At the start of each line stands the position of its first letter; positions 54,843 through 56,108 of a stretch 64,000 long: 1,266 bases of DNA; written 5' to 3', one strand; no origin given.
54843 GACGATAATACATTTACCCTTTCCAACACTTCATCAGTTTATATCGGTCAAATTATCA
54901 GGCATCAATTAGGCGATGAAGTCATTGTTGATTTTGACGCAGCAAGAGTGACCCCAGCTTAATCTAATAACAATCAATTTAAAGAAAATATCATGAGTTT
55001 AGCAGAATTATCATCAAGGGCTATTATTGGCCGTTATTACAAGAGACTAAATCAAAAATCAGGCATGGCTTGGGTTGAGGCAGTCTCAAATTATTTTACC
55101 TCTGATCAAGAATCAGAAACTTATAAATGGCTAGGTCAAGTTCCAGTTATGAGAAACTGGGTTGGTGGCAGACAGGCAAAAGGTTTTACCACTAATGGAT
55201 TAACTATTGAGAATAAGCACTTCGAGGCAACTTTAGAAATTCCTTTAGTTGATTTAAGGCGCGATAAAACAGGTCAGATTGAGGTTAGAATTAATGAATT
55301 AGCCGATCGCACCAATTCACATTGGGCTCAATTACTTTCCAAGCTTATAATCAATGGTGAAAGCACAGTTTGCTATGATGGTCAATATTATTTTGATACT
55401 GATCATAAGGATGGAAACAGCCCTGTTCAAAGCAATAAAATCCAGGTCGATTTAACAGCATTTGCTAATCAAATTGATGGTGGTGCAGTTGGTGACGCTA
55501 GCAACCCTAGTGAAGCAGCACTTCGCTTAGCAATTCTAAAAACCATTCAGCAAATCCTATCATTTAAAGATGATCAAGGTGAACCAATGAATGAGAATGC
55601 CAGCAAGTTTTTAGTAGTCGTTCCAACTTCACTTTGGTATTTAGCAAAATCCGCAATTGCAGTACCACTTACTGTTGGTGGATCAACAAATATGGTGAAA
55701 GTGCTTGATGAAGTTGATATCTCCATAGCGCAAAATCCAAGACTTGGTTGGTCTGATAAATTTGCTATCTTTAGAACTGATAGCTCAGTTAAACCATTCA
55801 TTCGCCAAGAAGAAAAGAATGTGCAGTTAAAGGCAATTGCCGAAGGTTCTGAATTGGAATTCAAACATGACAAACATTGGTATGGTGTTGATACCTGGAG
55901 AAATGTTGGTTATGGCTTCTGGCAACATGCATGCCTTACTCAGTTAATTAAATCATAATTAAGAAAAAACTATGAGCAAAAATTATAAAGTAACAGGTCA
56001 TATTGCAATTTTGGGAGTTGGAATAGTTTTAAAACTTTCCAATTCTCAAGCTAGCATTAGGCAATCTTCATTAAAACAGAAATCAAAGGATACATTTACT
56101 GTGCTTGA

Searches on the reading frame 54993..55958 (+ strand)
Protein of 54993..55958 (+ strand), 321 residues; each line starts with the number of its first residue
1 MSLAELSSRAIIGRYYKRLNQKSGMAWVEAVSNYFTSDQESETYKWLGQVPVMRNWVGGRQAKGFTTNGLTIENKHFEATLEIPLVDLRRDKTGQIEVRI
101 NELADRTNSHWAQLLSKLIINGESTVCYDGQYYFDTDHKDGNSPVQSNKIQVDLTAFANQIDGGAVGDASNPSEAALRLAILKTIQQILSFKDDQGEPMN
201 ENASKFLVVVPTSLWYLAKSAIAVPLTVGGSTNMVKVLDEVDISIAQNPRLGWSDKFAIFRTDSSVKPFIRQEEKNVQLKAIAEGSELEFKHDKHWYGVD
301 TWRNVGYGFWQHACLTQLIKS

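Call 86: search_protein_families(library=phrogs, proteins=[window:54993-55958:+], max_evalue=0.00001)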
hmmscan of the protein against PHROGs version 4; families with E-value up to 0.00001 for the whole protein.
window:54993-55958:+ (321 aa): 1 family
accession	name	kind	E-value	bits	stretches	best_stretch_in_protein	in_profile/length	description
phrog_371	-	head and packaging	2.3e-57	195.6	1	25-315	28-230/303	major head protein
